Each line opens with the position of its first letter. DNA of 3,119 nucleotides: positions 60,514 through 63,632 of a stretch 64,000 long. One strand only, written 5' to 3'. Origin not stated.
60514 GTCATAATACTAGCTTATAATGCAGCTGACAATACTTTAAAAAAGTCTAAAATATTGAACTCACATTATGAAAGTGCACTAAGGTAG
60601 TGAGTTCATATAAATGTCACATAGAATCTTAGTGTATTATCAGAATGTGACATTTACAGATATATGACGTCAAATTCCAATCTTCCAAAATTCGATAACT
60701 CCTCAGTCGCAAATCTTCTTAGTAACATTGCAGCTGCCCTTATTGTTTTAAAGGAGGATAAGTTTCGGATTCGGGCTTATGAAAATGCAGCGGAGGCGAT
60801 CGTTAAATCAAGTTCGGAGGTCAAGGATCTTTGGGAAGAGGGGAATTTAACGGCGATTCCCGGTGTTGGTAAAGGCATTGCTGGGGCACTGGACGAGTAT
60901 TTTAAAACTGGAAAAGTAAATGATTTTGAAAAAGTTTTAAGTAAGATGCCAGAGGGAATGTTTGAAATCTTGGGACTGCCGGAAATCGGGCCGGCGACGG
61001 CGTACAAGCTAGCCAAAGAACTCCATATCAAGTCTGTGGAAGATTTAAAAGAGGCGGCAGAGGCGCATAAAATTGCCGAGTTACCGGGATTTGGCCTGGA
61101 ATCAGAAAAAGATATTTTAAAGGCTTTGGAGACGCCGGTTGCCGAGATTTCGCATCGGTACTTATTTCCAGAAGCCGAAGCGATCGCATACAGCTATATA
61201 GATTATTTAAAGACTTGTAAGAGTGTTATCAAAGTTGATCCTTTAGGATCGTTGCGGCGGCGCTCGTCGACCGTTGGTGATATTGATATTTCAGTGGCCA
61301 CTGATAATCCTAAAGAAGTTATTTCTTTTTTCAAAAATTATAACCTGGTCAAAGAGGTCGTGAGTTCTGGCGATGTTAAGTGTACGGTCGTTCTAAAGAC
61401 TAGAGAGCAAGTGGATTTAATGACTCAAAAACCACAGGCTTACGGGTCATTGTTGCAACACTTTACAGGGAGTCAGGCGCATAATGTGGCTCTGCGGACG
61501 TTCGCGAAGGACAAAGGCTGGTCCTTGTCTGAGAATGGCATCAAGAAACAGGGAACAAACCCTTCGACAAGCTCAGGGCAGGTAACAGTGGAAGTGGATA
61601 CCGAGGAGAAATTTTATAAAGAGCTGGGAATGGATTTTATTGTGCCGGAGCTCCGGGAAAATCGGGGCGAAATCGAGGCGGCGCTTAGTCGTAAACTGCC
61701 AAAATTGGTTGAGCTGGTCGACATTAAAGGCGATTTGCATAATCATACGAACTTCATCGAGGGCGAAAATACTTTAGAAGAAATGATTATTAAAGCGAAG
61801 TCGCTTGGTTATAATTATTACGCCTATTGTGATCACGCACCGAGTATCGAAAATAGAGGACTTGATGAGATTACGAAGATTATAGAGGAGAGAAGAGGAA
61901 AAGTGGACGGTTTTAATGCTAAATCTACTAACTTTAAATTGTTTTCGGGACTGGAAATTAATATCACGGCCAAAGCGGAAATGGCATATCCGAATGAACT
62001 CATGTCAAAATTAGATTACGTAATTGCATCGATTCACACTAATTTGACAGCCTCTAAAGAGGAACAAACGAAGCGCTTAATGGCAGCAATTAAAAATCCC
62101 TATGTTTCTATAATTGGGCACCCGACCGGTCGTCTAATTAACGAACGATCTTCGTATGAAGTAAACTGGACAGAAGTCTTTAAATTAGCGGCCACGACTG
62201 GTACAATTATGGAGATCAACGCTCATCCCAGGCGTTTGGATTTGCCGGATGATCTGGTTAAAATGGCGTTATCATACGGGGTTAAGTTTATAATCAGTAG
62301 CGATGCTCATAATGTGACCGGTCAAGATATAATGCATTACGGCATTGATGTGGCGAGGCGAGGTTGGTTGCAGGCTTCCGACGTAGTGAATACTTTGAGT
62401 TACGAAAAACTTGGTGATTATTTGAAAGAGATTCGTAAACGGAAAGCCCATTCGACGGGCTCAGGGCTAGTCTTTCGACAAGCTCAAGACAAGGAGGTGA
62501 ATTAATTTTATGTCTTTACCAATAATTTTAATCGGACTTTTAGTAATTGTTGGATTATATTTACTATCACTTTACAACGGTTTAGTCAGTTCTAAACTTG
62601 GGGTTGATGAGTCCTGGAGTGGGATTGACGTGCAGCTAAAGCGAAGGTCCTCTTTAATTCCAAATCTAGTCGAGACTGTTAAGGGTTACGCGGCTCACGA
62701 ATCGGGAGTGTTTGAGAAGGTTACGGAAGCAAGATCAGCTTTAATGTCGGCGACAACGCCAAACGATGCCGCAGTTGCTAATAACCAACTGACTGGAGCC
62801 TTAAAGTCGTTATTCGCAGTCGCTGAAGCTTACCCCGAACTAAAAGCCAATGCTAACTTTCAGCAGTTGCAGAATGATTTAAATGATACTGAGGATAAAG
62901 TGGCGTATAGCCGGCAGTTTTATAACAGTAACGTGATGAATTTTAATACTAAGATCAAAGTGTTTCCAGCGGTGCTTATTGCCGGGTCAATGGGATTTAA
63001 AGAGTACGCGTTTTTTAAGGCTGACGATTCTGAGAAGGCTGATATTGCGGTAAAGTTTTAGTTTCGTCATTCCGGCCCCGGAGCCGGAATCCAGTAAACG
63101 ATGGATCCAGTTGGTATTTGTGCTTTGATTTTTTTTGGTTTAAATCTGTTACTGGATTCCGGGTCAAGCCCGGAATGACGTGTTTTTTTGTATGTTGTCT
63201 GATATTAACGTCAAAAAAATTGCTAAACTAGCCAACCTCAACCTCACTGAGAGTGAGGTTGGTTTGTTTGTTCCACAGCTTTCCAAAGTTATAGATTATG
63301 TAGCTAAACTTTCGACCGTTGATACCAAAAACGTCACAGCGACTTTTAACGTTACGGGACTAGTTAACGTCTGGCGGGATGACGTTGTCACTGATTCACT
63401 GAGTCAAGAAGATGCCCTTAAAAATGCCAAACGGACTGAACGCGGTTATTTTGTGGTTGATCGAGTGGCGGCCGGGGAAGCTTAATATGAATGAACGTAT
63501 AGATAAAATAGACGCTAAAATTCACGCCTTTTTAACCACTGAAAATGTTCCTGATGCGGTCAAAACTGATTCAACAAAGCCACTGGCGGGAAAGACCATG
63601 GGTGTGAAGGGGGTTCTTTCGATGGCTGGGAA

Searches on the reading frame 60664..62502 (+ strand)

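Call 11: search_protein_families(library=pfam, proteins=[window:60664-62502:+], max_evalue=0.01)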
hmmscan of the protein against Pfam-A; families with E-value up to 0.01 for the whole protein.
window:60664-62502:+ (613 aa): 9 families
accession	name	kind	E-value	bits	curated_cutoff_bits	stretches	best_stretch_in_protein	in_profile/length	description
PF14791.11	DNA_pol_B_thumb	-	2.2e-21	75.9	25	1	264-332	2-63/63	DNA polymerase beta thumb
PF14716.13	HHH_8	-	2.3e-14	53.9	30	1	11-84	2-72/73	Helix-hairpin-helix domain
PF14520.12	HHH_5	-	7.6e-12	46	27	1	102-156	4-56/57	Helix-hairpin-helix domain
PF02811.25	PHP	-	1.4e-10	42.2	26.4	1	357-521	1-164/164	PHP domain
PF12826.13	HHH_2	-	5.5e-07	30.1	27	0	103-149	6-49/64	Helix-hairpin-helix motif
PF00633.29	HHH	-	0.00089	19.4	24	0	100-116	11-27/30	Helix-hairpin-helix motif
PF14792.12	DNA_pol_B_palm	-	0.003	18.2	25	0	170-219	6-55/113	DNA polymerase beta palm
PF21757.2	DUF6870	-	0.0071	16.7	24.4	0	454-485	17-48/71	Family of unknown function (DUF6870)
PF11731.14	Cdd1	-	0.0082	16.8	25.5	0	101-132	7-37/86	Pathogenicity locus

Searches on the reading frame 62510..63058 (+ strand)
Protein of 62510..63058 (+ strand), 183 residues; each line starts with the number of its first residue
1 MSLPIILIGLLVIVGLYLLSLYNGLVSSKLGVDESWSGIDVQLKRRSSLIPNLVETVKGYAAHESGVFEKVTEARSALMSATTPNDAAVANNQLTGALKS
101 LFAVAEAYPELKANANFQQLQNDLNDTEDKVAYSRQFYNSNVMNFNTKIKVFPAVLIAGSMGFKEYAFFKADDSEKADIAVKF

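Call 11: search_protein_families(library=pfam, proteins=[window:62510-63058:+], max_evalue=0.01)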
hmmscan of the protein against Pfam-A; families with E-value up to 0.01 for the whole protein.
window:62510-63058:+ (183 aa): 1 family
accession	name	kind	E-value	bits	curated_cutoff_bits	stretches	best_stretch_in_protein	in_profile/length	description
PF04011.17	LemA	-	4.3e-59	199.1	26.2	1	35-183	1-149/149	LemA family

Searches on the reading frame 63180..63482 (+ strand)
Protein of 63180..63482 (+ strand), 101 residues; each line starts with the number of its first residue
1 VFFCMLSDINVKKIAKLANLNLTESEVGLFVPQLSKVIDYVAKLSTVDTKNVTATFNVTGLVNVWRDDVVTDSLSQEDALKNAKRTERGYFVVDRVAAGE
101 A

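Call 11: search_protein_families(library=pfam, proteins=[window:63180-63482:+], max_evalue=0.01)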
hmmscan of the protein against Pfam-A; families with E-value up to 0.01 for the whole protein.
window:63180-63482:+ (101 aa): 1 family
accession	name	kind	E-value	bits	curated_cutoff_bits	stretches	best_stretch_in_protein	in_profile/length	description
PF02686.20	GatC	-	6.7e-21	74.7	23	1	22-93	1-66/66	Glu-tRNAGln amidotransferase C subunit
